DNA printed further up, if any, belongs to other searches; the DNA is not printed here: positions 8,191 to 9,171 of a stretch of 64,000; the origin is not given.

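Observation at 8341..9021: Antibiotic-NTase-like nucleotidyltransferase inserted between rpsG and fusA in the str operon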

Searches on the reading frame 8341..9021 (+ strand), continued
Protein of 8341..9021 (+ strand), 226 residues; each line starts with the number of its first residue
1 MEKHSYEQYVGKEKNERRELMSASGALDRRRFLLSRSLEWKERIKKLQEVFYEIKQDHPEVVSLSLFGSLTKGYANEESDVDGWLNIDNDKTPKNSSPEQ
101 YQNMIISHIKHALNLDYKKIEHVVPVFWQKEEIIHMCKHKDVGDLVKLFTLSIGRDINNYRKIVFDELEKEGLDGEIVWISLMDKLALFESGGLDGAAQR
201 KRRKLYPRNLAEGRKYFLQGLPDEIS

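Call 36: search_protein_families(library=pfam, alignment_id=A1, max_evalue=0.1)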
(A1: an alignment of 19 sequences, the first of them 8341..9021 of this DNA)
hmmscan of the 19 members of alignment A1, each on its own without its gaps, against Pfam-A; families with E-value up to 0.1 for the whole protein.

A. member 1, window:8341-9021:+ (226 aa): 3 families
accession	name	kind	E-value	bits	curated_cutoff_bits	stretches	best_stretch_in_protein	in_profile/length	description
PF22600.2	MTPAP-like_central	-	5.2e-06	27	27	1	40-127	19-100/139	Poly(A) RNA polymerase, mitochondrial-like, central palm domain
PF18765.7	Polbeta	-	9.3e-05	23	26.9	1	53-93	5-43/93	Polymerase beta, Nucleotidyltransferase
PF01909.29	NTP_transf_2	-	0.00019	22.2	21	1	51-90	5-43/93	Nucleotidyltransferase domain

B. families by the number of members that match (of 19 scanned): 12 families
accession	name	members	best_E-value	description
PF22600.2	MTPAP-like_central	19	2.3e-07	Poly(A) RNA polymerase, mitochondrial-like, central palm domain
PF18765.7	Polbeta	18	1.3e-09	Polymerase beta, Nucleotidyltransferase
PF01909.29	NTP_transf_2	18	4e-08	Nucleotidyltransferase domain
PF20879.2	SidM_N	7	0.0016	SidM, N-terminal domain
PF14646.12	MYCBPAP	1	0.0089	MYCBP-associated protein family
PF10826.14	DUF2551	1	0.009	Protein of unknown function (DUF2551)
PF09581.16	Spore_III_AF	1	0.019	Stage III sporulation protein AF (Spore_III_AF)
PF12651.13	RHH_3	1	0.041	Ribbon-helix-helix domain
PF13932.14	SAM_GIDA_C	1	0.044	tRNA modifying enzyme MnmG/GidA C-terminal helical bundle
PF12633.13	Adenyl_cycl_N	1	0.071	Adenylate cyclase NT domain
PF22014.2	DUF6932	1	0.079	Family of unknown function (DUF6932)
PF02383.23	Syja_N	1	0.099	SacI homology domain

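Call 42: find_encoding_contigs(protein=P0003, flank=3000, max_places=3)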
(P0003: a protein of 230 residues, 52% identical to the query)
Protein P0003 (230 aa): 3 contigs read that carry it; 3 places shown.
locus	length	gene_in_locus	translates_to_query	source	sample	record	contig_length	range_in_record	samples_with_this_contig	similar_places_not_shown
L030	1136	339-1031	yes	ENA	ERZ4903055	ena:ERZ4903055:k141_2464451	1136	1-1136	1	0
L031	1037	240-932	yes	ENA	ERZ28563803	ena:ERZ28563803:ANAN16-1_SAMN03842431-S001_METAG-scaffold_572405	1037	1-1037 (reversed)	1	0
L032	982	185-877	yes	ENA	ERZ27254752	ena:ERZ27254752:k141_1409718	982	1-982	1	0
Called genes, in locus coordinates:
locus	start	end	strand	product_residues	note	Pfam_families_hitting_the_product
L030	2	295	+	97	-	?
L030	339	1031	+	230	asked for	PF18765:Polbeta (weak)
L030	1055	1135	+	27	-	?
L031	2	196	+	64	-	?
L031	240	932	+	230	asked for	PF18765:Polbeta (weak)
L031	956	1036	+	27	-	?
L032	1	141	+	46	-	?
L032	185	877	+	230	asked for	PF18765:Polbeta (weak)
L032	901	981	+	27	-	?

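Call 45: find_related_loci(query=A3, collection=metagenome_contigs, flank=3000)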
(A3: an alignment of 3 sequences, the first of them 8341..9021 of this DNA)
Query A3 (226 aa) in metagenome_contigs; peptide patterns used: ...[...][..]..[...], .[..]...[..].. (x = any residue, [..] = any of these).
374 stretches matched a pattern, but none encodes a relative of the query by tblastn (E <= 1e-3).

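Call 46: find_related_loci(query=A2, collection=metagenome_contigs, flank=3500)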
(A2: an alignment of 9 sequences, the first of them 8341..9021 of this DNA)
Query A2 (226 aa) in metagenome_contigs; peptide patterns used: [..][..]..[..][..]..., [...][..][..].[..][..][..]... (x = any residue, [..] = any of these).
600 stretches matched a pattern (row limit reached: there are more); 15 encode a relative of the query (tblastn E <= 1e-3); 15 distinct loci.
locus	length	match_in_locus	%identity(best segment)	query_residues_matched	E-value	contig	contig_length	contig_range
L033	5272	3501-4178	45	3-219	2e-49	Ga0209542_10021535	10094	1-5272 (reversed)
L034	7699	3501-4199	38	6-223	2e-44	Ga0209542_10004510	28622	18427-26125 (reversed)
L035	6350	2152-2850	37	6-223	9e-44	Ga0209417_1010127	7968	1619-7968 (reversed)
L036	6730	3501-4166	36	5-218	5e-34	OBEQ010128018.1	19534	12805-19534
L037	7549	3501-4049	38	47-222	2e-33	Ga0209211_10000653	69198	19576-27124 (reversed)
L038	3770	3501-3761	63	3-89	3e-33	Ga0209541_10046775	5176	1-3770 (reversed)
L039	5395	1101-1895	32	3-222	9e-29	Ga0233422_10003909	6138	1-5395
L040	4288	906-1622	35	5-219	4e-28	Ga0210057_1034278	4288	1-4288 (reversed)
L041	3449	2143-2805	30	12-222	8e-25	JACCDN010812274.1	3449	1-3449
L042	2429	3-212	46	149-218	4e-16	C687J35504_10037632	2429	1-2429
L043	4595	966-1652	25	26-224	5e-9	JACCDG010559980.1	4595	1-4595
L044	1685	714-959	37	141-218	2e-7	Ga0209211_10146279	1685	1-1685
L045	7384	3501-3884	28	84-219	7e-7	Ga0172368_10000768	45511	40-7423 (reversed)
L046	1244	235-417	34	55-125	4e-6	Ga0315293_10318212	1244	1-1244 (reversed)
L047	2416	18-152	42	175-219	6e-6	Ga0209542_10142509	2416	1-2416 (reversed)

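Call 50: search_protein_families(library=padloc, proteins=[window:8341-9021:+], max_evalue=0.1)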
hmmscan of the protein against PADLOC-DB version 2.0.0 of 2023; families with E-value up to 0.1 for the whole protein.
window:8341-9021:+ (226 aa): 6 families
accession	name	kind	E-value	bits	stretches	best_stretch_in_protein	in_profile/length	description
PDLC04906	PDC-S09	-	1.1e-05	23.7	1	44-91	8-54/98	-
PDLC04904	PDC-S09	-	0.00015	20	1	41-92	6-56/104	-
PDLC04903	PDC-S09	-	0.00022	19.5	1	45-119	12-78/108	-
PDLC04902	PDC-S09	-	0.00032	19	1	60-91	20-51/97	-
PDLC04905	PDC-S09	-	0.0025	16.1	1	47-91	8-52/101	-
PDLC04907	PDC-S09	-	0.0046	15.1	1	43-82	9-48/114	-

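Call 51: search_protein_families(library=phrogs, proteins=[window:8341-9021:+], max_evalue=0.1)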
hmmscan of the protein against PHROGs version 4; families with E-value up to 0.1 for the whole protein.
window:8341-9021:+ (226 aa): 0 families

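Call 58: search_protein_families(library=pfam, proteins=[L039:320-976:+, L039:1896-2204:+, L039:2356-5394:+, L033:4177-4620:+, L033:4644-5156:+, L033:3226-3471:+, L017:242-565:+, L017:1352-2332:+, L015:3296-3553:-, L030:2-295:+], max_evalue=0.001)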
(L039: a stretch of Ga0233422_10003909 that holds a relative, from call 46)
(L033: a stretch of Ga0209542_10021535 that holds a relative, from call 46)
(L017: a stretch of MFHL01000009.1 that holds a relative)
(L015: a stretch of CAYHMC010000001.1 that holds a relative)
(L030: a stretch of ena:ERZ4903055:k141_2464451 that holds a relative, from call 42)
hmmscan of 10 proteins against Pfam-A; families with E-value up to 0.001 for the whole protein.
L039:320-976:+ (218 aa): 0 families

L039:1896-2204:+ (102 aa): 0 families

L039:2356-5394:+ (1013 aa): 5 families
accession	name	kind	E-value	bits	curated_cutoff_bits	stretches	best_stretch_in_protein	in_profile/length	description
PF00562.33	RNA_pol_Rpb2_6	-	4.8e-124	414.7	23.4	1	608-997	2-373/373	RNA polymerase Rpb2, domain 6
PF04565.21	RNA_pol_Rpb2_3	-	1.8e-29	102.2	21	1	399-467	1-68/68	RNA polymerase Rpb2, domain 3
PF04561.19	RNA_pol_Rpb2_2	-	2.5e-28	99.5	21.7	1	149-340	1-190/190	RNA polymerase Rpb2, domain 2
PF04563.20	RNA_pol_Rpb2_1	-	2.1e-19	70.3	28.2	1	36-384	1-201/203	RNA polymerase beta subunit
PF10385.14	RNA_pol_Rpb2_45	-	8.2e-18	64.7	28.2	1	477-546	1-66/66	RNA polymerase beta subunit external 1 domain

L033:4177-4620:+ (147 aa): 1 family
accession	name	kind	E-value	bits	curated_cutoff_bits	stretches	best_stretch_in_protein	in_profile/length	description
PF07884.19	VKOR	-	3.2e-27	95.7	27.5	1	10-131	3-132/134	Vitamin K epoxide reductase family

L033:4644-5156:+ (170 aa): 0 families

L033:3226-3471:+ (81 aa): 1 family
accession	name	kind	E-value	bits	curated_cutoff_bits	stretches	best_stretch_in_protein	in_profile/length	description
PF01161.25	PBP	-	1.3e-06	29.3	24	1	17-61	2-43/135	Phosphatidylethanolamine-binding protein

L017:242-565:+ (107 aa): 0 families

L017:1352-2332:+ (326 aa): 1 family
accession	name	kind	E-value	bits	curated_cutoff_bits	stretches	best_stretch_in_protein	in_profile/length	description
PF00188.32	CAP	-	3.5e-14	54.1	21.1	1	68-183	5-117/117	Cysteine-rich secretory protein family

L015:3296-3553:- (86 aa): 0 families

L030:2-295:+ (97 aa): 0 families

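Call 61: fold_search(model_id=the predicted structure, library=viral)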
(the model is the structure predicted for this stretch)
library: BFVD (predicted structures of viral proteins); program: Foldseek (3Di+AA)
matches with E <= 10: 170; with E <= 0.001: 0
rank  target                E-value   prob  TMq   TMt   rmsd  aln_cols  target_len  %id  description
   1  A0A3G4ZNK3            5.4e-03  0.89  0.27  0.27  13.8       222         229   14  Polymerase nucleotidyl transferase domain-containing protein [Terrestrivirus sp.]
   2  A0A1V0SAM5            1.9e-02  1.00  0.31  0.44   2.7        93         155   18  Polymerase beta nucleotidyltransferase domain-containing protein [Catovirus CTV1]
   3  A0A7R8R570            2.4e-02  0.87  0.30  0.27  12.6       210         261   11  Nucleotidyltransferase [Klebsiella phage vB_KvM-Eowyn]
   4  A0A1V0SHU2            3.1e-02  0.84  0.32  0.32  12.5       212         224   13  Putative nucleotidyltransferase [Klosneuvirus KNV1]
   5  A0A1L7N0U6            5.9e-02  0.85  0.37  0.30  13.0       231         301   13  Polymerase nucleotidyl transferase domain-containing protein [Ralstonia phage RP12]
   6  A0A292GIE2            6.9e-02  0.54  0.27  0.29  13.2       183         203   10  (no name in the UniProt tables at hand)
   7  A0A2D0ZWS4            1.0e-01  0.51  0.26  0.33  12.2       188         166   13  Nucleotidyltransferase [Rhodococcus phage Trina]
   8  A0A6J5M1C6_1          1.1e-01  0.23  0.20  0.07  18.0       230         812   14  Amidoligase enzyme [uncultured Caudovirales phage]
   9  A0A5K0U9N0            1.2e-01  0.47  0.31  0.15  13.8       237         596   13  Nucleotidyltransferase domain-containing protein [Yasminevirus sp. GU-2018]
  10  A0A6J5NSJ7            1.5e-01  0.30  0.23  0.16  15.2       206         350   14  Uncharacterized protein [uncultured Caudovirales phage]
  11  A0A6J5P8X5            1.7e-01  0.12  0.17  0.06  17.9       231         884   14  Uncharacterized protein [uncultured Caudovirales phage]
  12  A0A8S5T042            1.8e-01  0.25  0.24  0.13  17.2       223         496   12  Uncharacterized protein [Myoviridae sp. ctWb16]
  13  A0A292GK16            2.5e-01  0.28  0.28  0.24  14.5       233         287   10  (no name in the UniProt tables at hand)
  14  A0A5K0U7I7            3.4e-01  0.54  0.34  0.09  10.7       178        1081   12  Endonuclease V [Yasminevirus sp. GU-2018]
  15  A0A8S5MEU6            3.6e-01  0.14  0.23  0.17  18.2       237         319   13  Uncharacterized protein [Siphoviridae sp. ctYh54]
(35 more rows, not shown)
